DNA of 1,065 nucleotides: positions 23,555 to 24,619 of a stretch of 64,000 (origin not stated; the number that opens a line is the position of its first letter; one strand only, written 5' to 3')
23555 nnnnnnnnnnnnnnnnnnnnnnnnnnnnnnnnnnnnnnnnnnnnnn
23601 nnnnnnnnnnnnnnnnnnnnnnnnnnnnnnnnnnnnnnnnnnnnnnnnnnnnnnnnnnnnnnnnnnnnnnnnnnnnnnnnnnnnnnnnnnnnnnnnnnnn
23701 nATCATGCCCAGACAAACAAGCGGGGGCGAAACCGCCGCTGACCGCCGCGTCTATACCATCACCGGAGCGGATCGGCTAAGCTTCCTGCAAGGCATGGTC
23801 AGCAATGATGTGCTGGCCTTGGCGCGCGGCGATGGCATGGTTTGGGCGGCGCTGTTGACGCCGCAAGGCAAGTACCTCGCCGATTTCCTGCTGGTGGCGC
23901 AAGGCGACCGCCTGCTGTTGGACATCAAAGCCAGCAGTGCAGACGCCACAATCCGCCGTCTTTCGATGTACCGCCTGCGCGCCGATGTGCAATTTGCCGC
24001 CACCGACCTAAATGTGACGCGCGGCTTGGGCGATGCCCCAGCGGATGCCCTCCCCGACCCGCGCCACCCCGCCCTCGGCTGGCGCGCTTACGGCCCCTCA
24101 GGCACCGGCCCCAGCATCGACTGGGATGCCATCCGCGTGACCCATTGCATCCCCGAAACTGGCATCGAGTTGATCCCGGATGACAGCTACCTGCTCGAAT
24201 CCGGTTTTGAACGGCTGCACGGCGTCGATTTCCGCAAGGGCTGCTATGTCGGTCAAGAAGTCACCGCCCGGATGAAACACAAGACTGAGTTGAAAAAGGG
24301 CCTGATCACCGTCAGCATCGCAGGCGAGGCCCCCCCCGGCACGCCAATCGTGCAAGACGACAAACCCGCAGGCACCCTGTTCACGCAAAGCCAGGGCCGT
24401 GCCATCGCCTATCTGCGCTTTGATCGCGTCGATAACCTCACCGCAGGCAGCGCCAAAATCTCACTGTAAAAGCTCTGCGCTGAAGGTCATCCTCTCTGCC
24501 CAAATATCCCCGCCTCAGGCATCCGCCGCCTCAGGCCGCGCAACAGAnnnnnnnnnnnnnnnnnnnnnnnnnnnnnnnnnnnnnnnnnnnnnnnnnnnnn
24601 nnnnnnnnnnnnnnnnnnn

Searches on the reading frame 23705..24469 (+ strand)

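Call 15: search_protein_families(library=pfam, proteins=[window:23705-24469:+], max_evalue=0.001)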
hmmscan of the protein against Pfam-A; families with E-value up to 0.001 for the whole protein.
window:23705-24469:+ (254 aa): 2 families
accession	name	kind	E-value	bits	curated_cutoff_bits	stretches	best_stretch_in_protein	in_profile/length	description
PF25455.1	Beta-barrel_CAF17_C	-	1.9e-13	50.4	25.7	1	196-253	1-61/70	CAF17, C-terminal beta-barrel domain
PF01571.26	GCV_T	-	0.00017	21.3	25.6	1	17-87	51-121/255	Aminomethyltransferase folate-binding domain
